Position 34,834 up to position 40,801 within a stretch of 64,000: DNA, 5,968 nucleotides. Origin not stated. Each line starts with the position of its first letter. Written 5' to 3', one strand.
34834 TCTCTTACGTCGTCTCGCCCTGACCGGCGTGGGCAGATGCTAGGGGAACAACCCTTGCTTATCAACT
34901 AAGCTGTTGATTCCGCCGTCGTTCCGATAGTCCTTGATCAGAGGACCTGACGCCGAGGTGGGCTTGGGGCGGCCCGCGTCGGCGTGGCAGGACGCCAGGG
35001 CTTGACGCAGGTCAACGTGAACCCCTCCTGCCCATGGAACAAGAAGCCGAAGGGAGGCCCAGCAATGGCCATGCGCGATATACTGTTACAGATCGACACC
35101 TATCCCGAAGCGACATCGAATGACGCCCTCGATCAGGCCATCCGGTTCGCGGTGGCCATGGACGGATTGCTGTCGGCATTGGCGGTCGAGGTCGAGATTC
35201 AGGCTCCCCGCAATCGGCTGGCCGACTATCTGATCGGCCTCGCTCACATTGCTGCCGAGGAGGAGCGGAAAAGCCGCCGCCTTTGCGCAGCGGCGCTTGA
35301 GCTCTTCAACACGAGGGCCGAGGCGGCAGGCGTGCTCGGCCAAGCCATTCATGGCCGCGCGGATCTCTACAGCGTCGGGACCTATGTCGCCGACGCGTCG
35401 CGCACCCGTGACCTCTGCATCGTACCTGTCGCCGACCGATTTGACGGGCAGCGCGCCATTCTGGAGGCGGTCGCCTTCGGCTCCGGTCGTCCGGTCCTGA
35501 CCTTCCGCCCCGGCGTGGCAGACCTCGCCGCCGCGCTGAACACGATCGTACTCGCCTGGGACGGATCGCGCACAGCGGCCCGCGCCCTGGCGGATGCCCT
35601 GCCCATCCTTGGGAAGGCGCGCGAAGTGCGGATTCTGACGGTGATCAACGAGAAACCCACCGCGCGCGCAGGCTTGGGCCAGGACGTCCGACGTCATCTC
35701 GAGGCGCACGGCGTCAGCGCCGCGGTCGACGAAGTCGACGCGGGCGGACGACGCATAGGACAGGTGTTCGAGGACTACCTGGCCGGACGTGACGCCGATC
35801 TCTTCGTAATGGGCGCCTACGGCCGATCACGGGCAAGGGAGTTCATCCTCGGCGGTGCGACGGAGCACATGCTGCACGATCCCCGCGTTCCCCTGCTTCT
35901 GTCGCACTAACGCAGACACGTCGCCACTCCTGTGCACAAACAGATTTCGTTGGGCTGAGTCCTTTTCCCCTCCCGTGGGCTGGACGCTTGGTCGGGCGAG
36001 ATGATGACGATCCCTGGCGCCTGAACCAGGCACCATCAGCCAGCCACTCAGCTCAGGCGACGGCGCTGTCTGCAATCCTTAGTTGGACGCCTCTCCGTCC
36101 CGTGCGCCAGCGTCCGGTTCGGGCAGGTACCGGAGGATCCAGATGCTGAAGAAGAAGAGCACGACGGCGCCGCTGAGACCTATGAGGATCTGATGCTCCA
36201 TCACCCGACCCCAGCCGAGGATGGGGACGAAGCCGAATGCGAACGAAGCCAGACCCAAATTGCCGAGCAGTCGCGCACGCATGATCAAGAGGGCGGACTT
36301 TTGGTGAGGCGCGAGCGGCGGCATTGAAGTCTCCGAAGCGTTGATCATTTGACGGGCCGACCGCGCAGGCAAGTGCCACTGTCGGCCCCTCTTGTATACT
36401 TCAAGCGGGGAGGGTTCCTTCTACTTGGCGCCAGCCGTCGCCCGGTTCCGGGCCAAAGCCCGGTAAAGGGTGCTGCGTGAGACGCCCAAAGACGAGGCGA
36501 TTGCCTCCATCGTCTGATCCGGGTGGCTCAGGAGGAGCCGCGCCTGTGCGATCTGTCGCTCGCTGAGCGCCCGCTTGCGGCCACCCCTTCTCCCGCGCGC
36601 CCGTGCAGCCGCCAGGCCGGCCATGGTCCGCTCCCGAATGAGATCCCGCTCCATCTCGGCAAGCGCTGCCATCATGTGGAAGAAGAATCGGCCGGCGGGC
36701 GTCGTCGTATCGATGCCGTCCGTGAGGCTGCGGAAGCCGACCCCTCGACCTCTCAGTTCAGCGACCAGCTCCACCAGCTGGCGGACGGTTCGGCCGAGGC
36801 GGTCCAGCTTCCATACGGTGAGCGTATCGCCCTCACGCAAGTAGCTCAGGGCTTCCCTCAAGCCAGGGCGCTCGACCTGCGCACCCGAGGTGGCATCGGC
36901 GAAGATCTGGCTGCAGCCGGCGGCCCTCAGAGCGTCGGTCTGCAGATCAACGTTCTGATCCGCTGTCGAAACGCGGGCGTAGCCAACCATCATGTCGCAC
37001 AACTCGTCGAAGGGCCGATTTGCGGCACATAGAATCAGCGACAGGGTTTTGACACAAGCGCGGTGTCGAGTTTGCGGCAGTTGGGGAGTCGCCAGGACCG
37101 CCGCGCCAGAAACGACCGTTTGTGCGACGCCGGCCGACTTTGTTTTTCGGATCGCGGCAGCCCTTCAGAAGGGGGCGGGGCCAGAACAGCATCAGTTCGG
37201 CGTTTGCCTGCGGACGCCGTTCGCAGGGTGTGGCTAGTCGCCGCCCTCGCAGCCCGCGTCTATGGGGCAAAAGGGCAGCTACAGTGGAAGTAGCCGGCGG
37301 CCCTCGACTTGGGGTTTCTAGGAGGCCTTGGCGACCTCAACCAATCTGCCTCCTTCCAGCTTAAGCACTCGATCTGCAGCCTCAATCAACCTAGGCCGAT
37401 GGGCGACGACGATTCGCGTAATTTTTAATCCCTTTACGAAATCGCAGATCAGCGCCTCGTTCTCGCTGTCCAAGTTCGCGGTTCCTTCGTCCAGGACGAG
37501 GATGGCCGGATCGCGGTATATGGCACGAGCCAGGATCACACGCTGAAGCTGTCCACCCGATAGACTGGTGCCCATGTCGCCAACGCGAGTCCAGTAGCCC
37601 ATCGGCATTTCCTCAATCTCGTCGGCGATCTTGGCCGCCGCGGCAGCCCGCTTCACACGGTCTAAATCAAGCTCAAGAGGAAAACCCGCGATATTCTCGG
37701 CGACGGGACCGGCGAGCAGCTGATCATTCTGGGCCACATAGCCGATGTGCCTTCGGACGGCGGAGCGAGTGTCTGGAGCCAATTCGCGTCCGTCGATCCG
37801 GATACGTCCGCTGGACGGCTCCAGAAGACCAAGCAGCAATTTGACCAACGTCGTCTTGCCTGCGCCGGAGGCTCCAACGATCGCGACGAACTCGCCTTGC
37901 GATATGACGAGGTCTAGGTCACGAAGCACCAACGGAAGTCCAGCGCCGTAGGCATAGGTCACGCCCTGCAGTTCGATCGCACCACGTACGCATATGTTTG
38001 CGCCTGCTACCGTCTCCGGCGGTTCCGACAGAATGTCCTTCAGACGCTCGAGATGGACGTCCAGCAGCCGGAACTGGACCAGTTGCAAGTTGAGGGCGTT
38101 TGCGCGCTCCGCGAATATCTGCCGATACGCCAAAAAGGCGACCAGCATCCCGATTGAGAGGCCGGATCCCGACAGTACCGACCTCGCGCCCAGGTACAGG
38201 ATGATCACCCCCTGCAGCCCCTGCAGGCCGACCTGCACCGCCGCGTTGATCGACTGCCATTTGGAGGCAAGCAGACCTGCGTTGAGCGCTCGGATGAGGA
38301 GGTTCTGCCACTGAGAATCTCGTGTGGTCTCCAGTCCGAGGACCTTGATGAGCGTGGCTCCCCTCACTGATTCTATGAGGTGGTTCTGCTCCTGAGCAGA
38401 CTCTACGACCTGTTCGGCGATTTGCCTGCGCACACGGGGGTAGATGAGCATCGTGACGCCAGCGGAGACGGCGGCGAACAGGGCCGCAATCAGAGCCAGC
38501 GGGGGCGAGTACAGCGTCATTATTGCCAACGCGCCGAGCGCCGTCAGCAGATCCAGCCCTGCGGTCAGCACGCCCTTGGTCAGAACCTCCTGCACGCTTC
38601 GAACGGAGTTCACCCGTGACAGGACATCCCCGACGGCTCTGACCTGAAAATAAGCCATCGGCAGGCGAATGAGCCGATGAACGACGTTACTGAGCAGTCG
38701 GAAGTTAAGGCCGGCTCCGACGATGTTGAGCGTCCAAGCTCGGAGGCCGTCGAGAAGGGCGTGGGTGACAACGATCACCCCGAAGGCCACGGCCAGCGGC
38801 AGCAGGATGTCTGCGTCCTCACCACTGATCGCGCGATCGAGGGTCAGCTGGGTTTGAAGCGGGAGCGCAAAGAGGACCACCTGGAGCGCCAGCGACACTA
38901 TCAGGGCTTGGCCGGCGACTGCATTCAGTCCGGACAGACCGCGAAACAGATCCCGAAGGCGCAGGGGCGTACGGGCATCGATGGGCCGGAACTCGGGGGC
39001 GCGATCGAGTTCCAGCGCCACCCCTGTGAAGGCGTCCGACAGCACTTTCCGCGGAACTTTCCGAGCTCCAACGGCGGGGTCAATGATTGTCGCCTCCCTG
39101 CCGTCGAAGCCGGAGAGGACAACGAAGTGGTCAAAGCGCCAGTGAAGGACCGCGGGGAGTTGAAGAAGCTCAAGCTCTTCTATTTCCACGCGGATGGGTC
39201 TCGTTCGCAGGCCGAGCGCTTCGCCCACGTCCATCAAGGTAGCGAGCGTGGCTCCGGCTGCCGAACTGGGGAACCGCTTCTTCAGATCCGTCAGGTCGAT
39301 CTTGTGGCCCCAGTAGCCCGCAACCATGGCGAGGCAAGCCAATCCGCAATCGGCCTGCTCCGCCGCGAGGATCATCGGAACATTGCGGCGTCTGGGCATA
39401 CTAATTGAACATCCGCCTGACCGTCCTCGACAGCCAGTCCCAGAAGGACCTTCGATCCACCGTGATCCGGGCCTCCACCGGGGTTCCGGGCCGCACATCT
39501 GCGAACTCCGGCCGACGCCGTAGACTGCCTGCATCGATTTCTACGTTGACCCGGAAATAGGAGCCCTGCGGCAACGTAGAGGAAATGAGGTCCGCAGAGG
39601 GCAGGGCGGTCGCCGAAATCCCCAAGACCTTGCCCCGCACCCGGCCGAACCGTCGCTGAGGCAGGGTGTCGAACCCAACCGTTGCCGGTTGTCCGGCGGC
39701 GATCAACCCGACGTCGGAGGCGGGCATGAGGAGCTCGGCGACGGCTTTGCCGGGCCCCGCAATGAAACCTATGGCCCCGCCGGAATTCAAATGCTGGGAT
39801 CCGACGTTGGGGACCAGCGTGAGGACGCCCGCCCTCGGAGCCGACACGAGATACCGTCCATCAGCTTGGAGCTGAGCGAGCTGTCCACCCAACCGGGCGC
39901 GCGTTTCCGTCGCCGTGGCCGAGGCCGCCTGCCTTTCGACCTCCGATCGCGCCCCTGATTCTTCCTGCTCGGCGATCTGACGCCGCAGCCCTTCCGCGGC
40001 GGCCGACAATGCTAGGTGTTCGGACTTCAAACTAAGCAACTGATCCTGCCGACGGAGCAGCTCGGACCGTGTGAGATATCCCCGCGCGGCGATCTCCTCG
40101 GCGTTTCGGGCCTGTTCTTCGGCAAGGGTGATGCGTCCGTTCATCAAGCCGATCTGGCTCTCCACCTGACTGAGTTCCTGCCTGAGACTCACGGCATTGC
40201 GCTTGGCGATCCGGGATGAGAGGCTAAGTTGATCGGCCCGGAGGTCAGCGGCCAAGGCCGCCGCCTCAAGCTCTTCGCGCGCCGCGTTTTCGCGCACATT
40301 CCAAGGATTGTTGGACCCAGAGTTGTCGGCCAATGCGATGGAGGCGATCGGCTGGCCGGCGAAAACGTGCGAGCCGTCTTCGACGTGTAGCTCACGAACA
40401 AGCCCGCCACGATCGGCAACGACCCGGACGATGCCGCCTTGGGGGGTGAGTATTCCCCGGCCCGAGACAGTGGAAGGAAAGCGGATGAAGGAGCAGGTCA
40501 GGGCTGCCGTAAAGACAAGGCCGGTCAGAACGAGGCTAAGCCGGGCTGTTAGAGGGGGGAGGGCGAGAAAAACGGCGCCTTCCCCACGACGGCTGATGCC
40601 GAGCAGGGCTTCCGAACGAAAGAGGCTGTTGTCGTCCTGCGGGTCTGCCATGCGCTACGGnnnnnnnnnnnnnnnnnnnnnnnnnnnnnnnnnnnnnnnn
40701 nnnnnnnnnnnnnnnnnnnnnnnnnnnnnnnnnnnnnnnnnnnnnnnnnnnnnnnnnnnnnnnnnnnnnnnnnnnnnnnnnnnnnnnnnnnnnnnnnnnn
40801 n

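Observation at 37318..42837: Graspetide-type RiPP gene cluster with a PCAT exporter in a high-GC alphaproteobacterium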

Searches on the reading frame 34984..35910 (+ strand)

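Call 45: search_protein_families(library=pfam, proteins=[window:34984-35910:+], max_evalue=0.00001)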
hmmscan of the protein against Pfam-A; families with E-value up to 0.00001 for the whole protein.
window:34984-35910:+ (308 aa): 1 family
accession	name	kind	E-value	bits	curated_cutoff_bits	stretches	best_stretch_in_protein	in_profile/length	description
PF00582.32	Usp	-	2.6e-10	41.4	24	1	187-306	4-139/141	Universal stress protein family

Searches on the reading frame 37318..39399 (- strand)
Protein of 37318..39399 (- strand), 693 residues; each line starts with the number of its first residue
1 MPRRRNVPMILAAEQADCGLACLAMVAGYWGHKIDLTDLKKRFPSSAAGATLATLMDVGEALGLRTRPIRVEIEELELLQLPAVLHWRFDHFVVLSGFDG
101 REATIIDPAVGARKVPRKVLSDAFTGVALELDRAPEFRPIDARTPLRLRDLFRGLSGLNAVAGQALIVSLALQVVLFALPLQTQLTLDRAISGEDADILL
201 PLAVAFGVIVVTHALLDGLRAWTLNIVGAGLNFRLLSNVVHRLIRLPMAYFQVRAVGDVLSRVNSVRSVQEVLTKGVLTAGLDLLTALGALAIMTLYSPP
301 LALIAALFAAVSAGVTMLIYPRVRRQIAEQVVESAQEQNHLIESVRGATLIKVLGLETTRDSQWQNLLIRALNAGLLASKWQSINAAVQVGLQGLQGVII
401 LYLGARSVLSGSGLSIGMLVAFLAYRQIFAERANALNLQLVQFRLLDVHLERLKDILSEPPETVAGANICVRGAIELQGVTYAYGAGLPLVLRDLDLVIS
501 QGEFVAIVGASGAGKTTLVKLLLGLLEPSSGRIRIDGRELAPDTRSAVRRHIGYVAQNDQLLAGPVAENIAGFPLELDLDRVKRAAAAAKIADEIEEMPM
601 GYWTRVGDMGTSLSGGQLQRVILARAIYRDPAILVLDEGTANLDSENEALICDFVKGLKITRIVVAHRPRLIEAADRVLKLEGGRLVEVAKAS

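Call 3: search_protein_families(library=pfam, proteins=[window:37318-39381:-], max_evalue=0.01)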
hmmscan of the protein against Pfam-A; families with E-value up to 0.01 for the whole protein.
window:37318-39381:- (687 aa): 8 families
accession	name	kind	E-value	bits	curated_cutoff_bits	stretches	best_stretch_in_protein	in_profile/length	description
PF00664.28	ABC_membrane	-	5.4e-33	115.3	28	1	160-423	5-270/274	ABC transporter transmembrane region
PF00005.33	ABC_tran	-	1.1e-32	113.9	25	1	486-635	1-137/137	ABC transporter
PF03412.21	Peptidase_C39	-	1.1e-31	109.9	22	1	2-128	3-131/133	Peptidase C39 family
PF02463.25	SMC_N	-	4.8e-07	29.9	40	1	606-675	136-211/220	RecF/RecN/SMC N terminal domain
PF13191.12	AAA_16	-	6.2e-05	24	32.6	1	494-652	22-159/167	AAA ATPase domain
PF13401.12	AAA_22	-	0.00019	22.2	27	1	495-546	4-54/130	AAA domain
PF13529.12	Peptidase_C39_2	-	0.0002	22.4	24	0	11-42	15-46/143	Peptidase_C39 like family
PF06414.18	Zeta_toxin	-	0.0083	16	22.3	0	499-536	19-59/199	Zeta toxin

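Call 4: search_protein_families(library=ncbifam, proteins=[window:37318-39381:-], max_evalue=0.01)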
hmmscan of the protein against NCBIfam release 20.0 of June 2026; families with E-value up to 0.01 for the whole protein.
window:37318-39381:- (687 aa): 190 families (the best 25 are shown)
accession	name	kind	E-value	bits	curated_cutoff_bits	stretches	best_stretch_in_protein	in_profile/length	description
TIGR03796.1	NHLM_micro_ABC1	equivalog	2.7e-132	442.4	853.3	1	1-682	2-691/710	NHLP family bacteriocin export ABC transporter peptidase/permease/ATPase subunit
TIGR01846.1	type_I_sec_HlyB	subfamily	1.8e-110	370.3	725.55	1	13-683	1-672/694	type I secretion system permease/ATPase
TIGR03797.1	NHLM_micro_ABC2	equivalog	1.3e-104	351.1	709.4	1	43-683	29-665/686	NHLP bacteriocin export ABC transporter permease/ATPase subunit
TIGR03375.1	type_I_sec_LssB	subfamily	6.5e-99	332.1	693.1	1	14-681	4-680/696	type I secretion system permease/ATPase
TIGR01193.1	bacteriocin_ABC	subfamily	2.3e-90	304.1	523.85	1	8-683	3-689/708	peptide cleavage/export ABC transporter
TIGR01842.1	type_I_sec_PrtD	subfamily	2.4e-74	250.8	510.15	1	160-682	12-533/544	type I secretion system permease/ATPase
TIGR02204.1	MsbA_rel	hypoth_equivalog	5.2e-73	246.6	780.4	1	156-684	20-556/576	ABC transporter, permease/ATP-binding protein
TIGR02203.1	MsbA_lipidA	equivalog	6.2e-71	239.6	602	1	181-683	41-549/572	lipid A export permease/ATP-binding protein MsbA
TIGR00958.1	3a01208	subfamily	2.4e-68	231.1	874.6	1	187-684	194-695/711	antigen peptide transporter 2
NF045513.1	HepA_fam_ABC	equivalog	2e-63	214.8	725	1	202-683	100-589/610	heterocyst formation ABC transporter subunit HepA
TIGR02857.1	CydD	equivalog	7.1e-56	190.2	435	1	456-675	320-529/529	thiol reductant ABC exporter subunit CydD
NF052233.1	CphA_assoc_ABC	equivalog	9.8e-56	189.5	880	1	197-685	234-725/766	cyanophycin metabolism-associated ABC transporter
NF010178.0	PRK13657.1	equivalog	1.4e-54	185.6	733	1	160-683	25-550/588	glucan ABC transporter ATP-binding protein/ permease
TIGR02868.1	CydC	equivalog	5.9e-54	183.6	329.05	1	234-662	93-529/530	thiol reductant ABC exporter subunit CydC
NF008381.0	PRK11176.1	equivalog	2.8e-52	177.9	867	1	154-683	28-559/582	lipid A ABC transporter ATP-binding protein/permease MsbA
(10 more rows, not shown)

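Call 66: search_solved_structures(query=window:37318-39399:-, max_evalue=1e-40, show_alignments=1)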
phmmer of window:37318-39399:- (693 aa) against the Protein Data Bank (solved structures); distinct sequences matched with E-value up to 1e-40: 163 (the best 60 are shown).
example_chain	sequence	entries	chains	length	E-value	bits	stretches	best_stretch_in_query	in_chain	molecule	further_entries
7sgr_J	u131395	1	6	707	8e-84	285.9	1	15-691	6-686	Alpha-hemolysin translocation ATP-binding protein HlyB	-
8dck_A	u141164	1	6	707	2.1e-83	284.5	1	15-691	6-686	Alpha-hemolysin translocation ATP-binding protein HlyB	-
4ry2_A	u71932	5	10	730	3.7e-77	263.9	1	14-689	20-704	ABC-type bacteriocin transporter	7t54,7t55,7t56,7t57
8vp3_A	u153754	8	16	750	4.1e-77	263.7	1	14-689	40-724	ABC-type bacteriocin transporter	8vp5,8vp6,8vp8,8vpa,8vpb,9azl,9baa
4s0f_A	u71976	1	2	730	9.7e-77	262.5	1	14-689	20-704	ABC-type bacteriocin transporter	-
8hf7_A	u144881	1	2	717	2.4e-76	261.2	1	13-691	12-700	Competence factor transporting ATP-binding protein/permease ComA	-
6fn1_A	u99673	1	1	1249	2.7e-76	261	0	228-689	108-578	Human-mouse chimeric ABCB1 (ABCBHM)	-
6fn4_A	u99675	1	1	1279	3e-76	260.9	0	228-689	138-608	Apo form of Human-mouse chimeric ABCB1 (ABCB1HM) in complex with Antigen binding fragment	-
8hf4_A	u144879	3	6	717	4.3e-76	260.3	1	13-691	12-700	Transport/processing ATP-binding protein ComA | Competence factor transporting ATP-binding protein/permease ComA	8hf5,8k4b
6v9z_A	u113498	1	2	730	6.9e-76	259.7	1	14-689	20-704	ABC-type bacteriocin transporter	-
8hf6_A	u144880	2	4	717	1.1e-75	259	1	13-691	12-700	Competence factor transporting ATP-binding protein/permease ComA | Transport/processing ATP-binding protein ComA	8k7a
9nfi_A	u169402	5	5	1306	1.5e-75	258.6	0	473-688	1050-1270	Permeability Glycoprotein (P-gp)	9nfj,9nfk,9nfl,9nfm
8vp9_A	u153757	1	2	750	3.1e-75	257.5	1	14-689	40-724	ABC-type bacteriocin transporter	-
6ujw_A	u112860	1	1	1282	9.5e-75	255.9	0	234-689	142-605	ATP-dependent translocase ABCB1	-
6ujt_A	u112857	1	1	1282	1e-74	255.8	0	234-689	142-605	ATP-dependent translocase ABCB1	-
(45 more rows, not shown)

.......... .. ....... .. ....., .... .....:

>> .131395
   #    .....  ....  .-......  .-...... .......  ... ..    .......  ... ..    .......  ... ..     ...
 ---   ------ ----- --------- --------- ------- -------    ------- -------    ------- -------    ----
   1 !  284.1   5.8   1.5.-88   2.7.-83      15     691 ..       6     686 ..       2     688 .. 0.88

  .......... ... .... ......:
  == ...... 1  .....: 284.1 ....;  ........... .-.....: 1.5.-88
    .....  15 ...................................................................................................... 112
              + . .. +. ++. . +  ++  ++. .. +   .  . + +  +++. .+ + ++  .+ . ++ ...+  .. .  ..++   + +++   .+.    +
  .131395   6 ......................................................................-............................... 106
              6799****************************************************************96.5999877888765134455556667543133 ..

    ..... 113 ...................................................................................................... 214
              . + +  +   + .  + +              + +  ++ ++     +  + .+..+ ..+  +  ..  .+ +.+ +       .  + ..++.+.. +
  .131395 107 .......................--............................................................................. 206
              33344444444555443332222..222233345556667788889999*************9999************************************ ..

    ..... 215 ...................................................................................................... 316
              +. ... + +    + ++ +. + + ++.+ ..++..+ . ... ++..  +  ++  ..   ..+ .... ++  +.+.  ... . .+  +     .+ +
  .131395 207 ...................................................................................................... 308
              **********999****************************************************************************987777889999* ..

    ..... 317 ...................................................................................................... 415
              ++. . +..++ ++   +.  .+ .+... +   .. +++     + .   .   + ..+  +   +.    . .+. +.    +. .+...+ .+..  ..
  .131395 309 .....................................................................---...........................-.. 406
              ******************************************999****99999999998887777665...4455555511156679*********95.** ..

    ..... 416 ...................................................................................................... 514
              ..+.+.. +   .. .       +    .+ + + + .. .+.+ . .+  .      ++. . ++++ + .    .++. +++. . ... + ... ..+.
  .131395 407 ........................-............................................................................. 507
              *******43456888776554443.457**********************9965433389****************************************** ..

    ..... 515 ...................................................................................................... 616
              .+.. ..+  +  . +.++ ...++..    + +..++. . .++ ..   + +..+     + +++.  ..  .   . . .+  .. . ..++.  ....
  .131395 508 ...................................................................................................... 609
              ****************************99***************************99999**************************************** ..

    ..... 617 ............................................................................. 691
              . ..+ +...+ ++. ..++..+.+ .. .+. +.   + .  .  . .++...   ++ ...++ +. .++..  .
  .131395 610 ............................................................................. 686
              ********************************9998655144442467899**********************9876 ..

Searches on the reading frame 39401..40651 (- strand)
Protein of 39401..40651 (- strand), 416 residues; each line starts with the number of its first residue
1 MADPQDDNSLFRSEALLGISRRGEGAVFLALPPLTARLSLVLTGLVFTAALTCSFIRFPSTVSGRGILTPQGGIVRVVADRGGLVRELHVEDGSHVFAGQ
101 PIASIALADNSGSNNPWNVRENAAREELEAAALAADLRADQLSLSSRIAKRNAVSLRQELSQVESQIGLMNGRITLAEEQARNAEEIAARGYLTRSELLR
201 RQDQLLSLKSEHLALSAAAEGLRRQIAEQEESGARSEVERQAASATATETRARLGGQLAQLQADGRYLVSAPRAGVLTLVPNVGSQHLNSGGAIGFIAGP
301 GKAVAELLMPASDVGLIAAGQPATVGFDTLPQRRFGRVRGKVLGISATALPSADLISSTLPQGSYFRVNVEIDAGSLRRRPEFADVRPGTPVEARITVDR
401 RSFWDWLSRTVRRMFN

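Call 3: search_protein_families(library=pfam, proteins=[window:39401-40651:-], max_evalue=0.01)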
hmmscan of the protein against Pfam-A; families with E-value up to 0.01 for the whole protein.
window:39401-40651:- (416 aa): 3 families
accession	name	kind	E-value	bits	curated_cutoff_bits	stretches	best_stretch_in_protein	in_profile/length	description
PF13437.12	HlyD_3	-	1.2e-11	45.7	22.2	1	269-375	2-96/106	HlyD family secretion protein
PF16576.10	HlyD_D23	-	6.4e-06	26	30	0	199-335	42-177/214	Barrel-sandwich domain of CusB or HlyD membrane-fusion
PF13533.13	Biotin_lipoyl_2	-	0.0016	18.6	29.8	1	82-105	8-31/32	Biotin-lipoyl like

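Call 4: search_protein_families(library=ncbifam, proteins=[window:39401-40651:-], max_evalue=0.01)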
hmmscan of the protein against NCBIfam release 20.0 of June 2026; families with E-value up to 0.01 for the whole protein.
window:39401-40651:- (416 aa): 6 families
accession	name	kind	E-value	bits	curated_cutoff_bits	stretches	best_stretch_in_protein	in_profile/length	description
TIGR01843.1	type_I_hlyD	subfamily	1.3e-32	113.3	208.65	2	138-409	137-409/422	HlyD family type I secretion periplasmic adaptor subunit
TIGR02971.1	heterocyst_DevB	subfamily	5.5e-13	49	129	1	65-339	4-276/327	ABC exporter membrane fusion protein, DevB family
TIGR03794.1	NHLM_micro_HlyD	equivalog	1.6e-11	43.7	156.2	1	40-351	23-342/421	NHLP bacteriocin system secretion protein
TIGR01730.1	RND_mfp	subfamily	2.3e-08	33.4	94.9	1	75-166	27-117/322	efflux RND transporter periplasmic adaptor subunit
TIGR01347.1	sucB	equivalog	0.003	16.8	378.65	1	75-185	44-156/404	dihydrolipoyllysine-residue succinyltransferase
NF004309.0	PRK05704.1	equivalog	0.0049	16.3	449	0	75-187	46-155/408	2-oxoglutarate dehydrogenase complex dihydrolipoyllysine-residue succinyltransferase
